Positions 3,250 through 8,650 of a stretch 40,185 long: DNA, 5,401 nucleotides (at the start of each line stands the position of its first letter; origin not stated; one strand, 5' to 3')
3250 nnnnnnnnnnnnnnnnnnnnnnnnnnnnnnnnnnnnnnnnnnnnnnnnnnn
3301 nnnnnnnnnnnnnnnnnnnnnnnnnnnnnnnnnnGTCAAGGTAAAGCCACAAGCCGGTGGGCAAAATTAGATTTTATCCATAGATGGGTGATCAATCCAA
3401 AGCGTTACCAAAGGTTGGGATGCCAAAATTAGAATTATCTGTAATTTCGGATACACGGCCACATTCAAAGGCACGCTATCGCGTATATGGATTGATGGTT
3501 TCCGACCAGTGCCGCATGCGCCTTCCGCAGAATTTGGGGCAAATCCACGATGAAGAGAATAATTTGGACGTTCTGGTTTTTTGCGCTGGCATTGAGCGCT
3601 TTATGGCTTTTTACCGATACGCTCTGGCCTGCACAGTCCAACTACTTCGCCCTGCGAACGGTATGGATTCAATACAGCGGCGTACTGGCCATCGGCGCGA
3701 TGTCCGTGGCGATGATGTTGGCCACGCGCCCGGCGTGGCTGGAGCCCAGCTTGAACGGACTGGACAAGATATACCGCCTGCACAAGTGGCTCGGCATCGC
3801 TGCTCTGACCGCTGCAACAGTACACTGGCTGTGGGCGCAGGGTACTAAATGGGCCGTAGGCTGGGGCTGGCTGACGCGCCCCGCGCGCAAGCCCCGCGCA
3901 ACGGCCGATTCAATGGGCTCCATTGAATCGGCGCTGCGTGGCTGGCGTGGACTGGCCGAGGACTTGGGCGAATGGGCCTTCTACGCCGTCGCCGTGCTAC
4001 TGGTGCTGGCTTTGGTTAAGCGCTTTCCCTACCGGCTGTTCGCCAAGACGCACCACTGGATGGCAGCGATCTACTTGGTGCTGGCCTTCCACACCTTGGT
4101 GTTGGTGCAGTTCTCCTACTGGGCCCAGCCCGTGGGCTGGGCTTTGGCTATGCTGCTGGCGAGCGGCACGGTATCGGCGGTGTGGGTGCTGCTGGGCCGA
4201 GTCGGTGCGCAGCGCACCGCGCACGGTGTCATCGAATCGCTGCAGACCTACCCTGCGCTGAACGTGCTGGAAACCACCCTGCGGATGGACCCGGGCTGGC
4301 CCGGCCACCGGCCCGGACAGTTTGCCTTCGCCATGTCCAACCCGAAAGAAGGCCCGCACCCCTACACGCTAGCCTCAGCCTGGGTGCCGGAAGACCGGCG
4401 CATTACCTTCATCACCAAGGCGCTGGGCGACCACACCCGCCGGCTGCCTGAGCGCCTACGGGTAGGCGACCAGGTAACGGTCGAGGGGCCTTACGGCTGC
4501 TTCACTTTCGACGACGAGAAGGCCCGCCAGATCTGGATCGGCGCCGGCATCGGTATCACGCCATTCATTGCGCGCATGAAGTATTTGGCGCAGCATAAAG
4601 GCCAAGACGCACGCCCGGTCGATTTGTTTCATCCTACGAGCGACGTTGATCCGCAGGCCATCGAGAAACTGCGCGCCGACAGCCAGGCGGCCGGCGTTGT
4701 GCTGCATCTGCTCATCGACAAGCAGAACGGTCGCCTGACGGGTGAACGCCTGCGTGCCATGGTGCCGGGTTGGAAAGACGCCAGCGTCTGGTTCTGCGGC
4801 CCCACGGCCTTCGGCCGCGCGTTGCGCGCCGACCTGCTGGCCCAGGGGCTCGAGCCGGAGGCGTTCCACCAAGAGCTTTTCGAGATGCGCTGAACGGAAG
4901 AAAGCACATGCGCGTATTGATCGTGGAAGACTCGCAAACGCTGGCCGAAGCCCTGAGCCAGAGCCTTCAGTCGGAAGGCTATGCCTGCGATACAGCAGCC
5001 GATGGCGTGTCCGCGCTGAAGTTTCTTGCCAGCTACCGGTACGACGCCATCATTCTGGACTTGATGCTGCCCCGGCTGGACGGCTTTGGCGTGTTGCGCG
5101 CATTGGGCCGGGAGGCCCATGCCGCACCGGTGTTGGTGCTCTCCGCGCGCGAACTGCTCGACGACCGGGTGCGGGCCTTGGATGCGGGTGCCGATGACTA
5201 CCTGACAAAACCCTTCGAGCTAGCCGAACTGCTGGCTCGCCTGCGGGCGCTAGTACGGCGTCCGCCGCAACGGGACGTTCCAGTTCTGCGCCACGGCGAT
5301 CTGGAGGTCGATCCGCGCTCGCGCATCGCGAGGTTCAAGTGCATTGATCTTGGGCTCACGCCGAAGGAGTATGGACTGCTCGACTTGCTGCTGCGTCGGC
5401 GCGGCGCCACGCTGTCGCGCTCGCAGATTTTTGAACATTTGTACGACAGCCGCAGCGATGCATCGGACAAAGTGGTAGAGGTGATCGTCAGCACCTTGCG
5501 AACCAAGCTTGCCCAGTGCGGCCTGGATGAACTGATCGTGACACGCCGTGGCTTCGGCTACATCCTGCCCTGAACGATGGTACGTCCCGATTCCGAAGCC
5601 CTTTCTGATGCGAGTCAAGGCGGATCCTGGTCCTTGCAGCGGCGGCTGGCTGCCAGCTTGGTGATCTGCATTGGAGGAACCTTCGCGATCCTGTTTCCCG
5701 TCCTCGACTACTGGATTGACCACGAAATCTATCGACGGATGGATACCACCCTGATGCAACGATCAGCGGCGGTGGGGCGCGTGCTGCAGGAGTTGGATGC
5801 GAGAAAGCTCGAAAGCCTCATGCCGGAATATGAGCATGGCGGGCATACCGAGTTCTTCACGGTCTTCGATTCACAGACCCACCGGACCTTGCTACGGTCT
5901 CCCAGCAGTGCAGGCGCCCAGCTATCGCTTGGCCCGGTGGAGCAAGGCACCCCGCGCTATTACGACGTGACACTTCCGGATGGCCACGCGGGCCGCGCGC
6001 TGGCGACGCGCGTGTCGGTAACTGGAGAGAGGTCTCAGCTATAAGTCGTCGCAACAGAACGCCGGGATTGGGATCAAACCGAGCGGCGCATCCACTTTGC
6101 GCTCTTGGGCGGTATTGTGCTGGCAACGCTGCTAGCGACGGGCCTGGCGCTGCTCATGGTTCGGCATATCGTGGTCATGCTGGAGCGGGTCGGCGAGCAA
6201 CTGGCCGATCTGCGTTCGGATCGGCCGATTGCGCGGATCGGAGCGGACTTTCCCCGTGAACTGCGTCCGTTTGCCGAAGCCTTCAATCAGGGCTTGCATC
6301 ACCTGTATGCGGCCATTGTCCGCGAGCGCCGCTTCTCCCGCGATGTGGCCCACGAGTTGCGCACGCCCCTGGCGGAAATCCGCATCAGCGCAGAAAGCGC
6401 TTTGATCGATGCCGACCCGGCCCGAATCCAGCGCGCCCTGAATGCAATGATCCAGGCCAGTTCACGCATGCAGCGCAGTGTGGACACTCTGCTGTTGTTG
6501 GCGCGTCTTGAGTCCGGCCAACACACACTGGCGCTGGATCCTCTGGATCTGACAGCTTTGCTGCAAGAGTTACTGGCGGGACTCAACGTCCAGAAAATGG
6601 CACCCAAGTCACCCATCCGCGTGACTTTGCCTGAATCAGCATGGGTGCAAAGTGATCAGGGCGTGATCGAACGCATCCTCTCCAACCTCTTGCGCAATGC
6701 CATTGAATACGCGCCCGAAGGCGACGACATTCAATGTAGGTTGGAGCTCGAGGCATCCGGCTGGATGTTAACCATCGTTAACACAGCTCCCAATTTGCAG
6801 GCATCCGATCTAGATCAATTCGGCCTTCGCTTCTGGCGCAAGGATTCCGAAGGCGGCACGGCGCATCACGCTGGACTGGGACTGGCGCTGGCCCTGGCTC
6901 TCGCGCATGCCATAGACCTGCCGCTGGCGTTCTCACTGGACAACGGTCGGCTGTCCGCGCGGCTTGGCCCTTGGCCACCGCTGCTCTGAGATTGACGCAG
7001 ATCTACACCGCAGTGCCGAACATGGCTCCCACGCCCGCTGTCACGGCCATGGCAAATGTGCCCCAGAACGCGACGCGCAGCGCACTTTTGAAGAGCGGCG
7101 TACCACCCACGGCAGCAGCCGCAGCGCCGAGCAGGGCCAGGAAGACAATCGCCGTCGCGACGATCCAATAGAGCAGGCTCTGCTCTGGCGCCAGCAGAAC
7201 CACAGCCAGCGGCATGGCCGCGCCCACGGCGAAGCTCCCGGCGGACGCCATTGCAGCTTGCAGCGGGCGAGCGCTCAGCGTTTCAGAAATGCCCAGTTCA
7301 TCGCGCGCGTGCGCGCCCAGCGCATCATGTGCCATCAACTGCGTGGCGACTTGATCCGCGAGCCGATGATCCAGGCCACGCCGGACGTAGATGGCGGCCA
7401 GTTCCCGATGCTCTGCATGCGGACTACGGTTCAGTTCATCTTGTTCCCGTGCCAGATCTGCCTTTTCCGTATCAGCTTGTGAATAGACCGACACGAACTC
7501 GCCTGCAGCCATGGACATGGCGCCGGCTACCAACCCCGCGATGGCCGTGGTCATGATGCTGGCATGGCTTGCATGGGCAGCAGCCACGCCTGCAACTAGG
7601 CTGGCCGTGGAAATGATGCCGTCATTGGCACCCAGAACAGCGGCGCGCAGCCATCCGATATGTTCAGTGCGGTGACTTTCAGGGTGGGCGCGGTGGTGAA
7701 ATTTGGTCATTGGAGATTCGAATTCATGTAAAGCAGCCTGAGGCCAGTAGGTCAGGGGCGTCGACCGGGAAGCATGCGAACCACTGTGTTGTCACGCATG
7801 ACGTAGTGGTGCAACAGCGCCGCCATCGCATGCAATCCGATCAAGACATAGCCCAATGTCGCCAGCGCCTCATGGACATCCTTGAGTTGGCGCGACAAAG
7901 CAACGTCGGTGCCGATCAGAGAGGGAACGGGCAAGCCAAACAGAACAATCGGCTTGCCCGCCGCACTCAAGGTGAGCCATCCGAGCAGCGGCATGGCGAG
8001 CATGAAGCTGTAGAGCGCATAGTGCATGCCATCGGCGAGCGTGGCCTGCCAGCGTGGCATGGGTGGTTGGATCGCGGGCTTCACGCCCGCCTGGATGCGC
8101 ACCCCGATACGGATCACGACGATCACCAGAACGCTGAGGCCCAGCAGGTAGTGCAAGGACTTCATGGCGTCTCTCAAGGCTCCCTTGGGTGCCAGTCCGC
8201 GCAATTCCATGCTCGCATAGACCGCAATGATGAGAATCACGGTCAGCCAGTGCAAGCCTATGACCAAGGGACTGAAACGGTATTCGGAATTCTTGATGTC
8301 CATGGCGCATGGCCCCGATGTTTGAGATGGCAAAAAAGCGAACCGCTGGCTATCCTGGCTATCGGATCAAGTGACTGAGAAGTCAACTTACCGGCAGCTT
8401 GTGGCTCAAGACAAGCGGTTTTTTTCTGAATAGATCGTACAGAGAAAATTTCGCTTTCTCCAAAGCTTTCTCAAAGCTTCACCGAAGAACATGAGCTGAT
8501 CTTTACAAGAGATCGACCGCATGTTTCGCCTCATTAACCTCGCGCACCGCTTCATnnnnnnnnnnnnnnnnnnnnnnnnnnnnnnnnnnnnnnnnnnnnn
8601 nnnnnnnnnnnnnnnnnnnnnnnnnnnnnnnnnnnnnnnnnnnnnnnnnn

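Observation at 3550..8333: Candidate iron/superoxide-handling module: NOX-like enzyme, RR/HK pair, cytochrome b561 and VIT1 exporter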

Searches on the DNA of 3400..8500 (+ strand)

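Call 8: search_dna_similar(query=window:3400-8500:+, collection=plasmids, mode=near)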
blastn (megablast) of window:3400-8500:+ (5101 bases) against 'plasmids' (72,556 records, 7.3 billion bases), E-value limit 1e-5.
Records with a match: 1; places in all: 1; records where one place covers at least 80% of the query: 0.
Best place of each record, by identity: 60-80% 1.
By first word of the organism name: Sphaerotilus 1.
By predicted mobility (MOB-suite, as given by PLSDB): non-mobilizable 1.
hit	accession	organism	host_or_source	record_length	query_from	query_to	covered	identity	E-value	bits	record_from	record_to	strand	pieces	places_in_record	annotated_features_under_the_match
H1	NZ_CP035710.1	Sphaerotilus sulfidivorans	cell culture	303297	274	1494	24%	71.7%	2e-71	279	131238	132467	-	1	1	ferric reductase-like transmembrane domain-containing protein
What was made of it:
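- Tried and rejected: A search of the region found only one weak hit (call 8).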

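Call 9: get_annotated_region(hit=H1, flank=8000)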
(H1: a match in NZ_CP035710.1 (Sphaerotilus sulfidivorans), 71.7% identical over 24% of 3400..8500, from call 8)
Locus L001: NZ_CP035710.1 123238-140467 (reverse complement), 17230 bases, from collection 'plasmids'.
description: Sphaerotilus sulfidivorans strain D-507 plasmid pSna507_unt10, complete sequence
organism: Sphaerotilus sulfidivorans (NCBI taxid 639200)
taxonomy: Bacteria; Pseudomonadota; Betaproteobacteria; Burkholderiales; Sphaerotilaceae; Sphaerotilus; Sphaerotilus sulfidivorans
host: -; source: cell culture; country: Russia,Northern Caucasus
typing (MOB-suite, as given by PLSDB): non-mobilizable
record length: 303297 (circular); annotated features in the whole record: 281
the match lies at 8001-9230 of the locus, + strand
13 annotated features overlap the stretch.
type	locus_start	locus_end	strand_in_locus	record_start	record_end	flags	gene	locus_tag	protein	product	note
CDS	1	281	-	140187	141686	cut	-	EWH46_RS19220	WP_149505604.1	aldehyde dehydrogenase (NADP(+))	-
CDS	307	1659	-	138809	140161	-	gudD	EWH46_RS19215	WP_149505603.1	glucarate dehydratase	GO:0019394 - glucarate catabolic process [Evidence IEA]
CDS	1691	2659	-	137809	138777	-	-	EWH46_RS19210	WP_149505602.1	tripartite tricarboxylate transporter substrate binding protein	-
CDS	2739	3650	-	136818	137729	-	kdgD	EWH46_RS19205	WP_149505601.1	5-dehydro-4-deoxyglucarate dehydratase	-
CDS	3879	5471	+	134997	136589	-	garD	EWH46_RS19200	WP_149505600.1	galactarate dehydratase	GO:0046392 - galactarate catabolic process [Evidence IEA]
CDS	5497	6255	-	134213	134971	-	-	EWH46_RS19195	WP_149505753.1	response regulator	GO:0000160 - phosphorelay signal transduction system [Evidence IEA]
CDS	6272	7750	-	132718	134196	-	-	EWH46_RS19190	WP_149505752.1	ATP-binding protein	-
CDS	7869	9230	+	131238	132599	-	-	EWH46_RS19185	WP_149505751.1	ferric reductase-like transmembrane domain-containing protein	-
CDS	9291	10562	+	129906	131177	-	-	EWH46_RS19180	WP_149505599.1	efflux RND transporter periplasmic adaptor subunit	GO:0006810 - transport [Evidence IEA]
CDS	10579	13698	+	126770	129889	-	-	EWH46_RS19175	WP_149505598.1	efflux RND transporter permease subunit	GO:0042908 - xenobiotic transport [Evidence IEA]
CDS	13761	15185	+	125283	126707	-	-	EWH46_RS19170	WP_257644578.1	efflux transporter outer membrane subunit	GO:0006810 - transport [Evidence IEA]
CDS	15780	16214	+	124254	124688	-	aroQ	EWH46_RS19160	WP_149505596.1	type II 3-dehydroquinate dehydratase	GO:0009423 - chorismate biosynthetic process [Evidence IEA]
CDS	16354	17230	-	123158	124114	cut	-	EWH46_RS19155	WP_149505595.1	Gfo/Idh/MocA family oxidoreductase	-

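Call 21: search_dna_similar(query=L065:9000-21338:+, collection=plasmids, mode=near, max_rows=12)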
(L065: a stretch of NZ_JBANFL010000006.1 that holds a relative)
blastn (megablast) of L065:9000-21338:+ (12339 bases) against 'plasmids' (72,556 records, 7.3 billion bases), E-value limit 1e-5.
Records with a match: 7; places in all: 7; records where one place covers at least 80% of the query: 2.
Best place of each record, by identity: 95-99% 2; 80-90% 1; 60-80% 4.
By first word of the organism name: Sphingobium 1; Sphingopyxis 1; Sphingomonas 1; Novosphingobium 1; Rhizorhabdus 1; Rhizobium 1; Defluviicoccus 1.
By predicted mobility (MOB-suite, as given by PLSDB): conjugative 5; non-mobilizable 2.
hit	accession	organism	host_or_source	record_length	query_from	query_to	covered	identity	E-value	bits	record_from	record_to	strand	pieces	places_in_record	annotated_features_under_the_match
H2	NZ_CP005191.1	Sphingobium sp. MI1205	-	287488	1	12334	100%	97.0%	0e+0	20750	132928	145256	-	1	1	TonB-dependent receptor | CusA/CzcA family heavy metal efflux RND transporter | ferric reductase-like transmembrane domain-containing protein | efflux RND transporter periplasmic adaptor subunit | ATP-binding protein | and 5 other names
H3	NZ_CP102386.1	Sphingopyxis sp. DBS4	soil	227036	1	12339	100%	96.7%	0e+0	20464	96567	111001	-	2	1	TonB-dependent receptor | CusA/CzcA family heavy metal efflux RND transporter | ferric reductase-like transmembrane domain-containing protein | efflux RND transporter periplasmic adaptor subunit | ATP-binding protein | and 8 other names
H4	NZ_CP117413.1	Sphingomonas naphthae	Single cell,Oil contaminated soil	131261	9385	12322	24%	76.3%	0e+0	1528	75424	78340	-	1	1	CusA/CzcA family heavy metal efflux RND transporter | efflux RND transporter periplasmic adaptor subunit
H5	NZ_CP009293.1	Novosphingobium pentaromativorans US6-1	mud sediment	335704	3099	4558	12%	74.8%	3e-177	632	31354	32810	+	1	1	TonB-dependent receptor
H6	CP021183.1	Rhizorhabdus wittichii DC-6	activated sludge of a wastewater ...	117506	5832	6324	4%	75.7%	6e-60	243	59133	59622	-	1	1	hypothetical protein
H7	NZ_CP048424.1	Rhizobium daejeonense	Cell,soil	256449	5856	6263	3%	74.6%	4e-37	167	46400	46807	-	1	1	VIT family protein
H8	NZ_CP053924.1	Defluviicoccus vanus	cell culture,NCIMB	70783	11454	11517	1%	89.1%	5e-11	81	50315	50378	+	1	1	CusA/CzcA family heavy metal efflux RND transporter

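Call 23: get_annotated_region(hit=H2, flank=5000)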
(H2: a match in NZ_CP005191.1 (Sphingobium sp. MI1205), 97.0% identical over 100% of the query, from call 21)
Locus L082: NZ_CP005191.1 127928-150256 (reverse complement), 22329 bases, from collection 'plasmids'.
description: Sphingobium sp. MI1205 plasmid pMI2, complete sequence
organism: Sphingobium sp. MI1205 (NCBI taxid 407020)
taxonomy: Bacteria; Pseudomonadota; Alphaproteobacteria; Sphingomonadales; Sphingomonadaceae; Sphingobium; Sphingobium sp. MI1205
host: -; source: -; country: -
typing (MOB-suite, as given by PLSDB): conjugative; replicon rep_cluster_543,rep_cluster_754; relaxase MOBQ; mating-pair formation MPF_F
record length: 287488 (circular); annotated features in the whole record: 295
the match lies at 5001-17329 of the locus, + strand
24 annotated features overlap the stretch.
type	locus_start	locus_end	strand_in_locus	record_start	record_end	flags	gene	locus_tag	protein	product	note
CDS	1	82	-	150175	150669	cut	-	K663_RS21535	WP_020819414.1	hypothetical protein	-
CDS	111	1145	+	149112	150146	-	-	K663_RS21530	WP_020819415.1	hypothetical protein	-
CDS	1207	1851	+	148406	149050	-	-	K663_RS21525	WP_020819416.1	hypothetical protein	-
CDS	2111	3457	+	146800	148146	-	-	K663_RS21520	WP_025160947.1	hypothetical protein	-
CDS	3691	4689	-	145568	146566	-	-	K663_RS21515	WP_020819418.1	IS110 family transposase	-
CDS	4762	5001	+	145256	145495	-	-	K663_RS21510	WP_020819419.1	hypothetical protein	-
CDS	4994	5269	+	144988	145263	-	-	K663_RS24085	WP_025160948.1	hypothetical protein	-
CDS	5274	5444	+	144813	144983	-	-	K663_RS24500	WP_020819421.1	hypothetical protein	-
CDS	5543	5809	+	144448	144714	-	-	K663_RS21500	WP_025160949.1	hypothetical protein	-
CDS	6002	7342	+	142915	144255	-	-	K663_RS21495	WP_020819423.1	ferric reductase-like transmembrane domain-containing protein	-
CDS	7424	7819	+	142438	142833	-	-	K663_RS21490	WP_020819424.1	hypothetical protein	-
CDS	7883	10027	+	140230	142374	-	-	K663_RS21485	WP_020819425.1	TonB-dependent receptor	-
CDS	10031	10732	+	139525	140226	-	-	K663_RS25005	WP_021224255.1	TonB family protein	GO:0006810 - transport [Evidence IEA]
CDS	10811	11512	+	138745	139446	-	-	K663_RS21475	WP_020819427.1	VIT family protein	-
CDS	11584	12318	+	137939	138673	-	-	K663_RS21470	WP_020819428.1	cytochrome b/b6 domain-containing protein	-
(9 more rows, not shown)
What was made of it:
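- Rearranged versions exist. pMI2 carries FRE, hyp, TBDR, TonB, VIT1, cyt b, RR, HK, MFP, HME-RND, DUF3240 and TolC on one strand (call 23).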
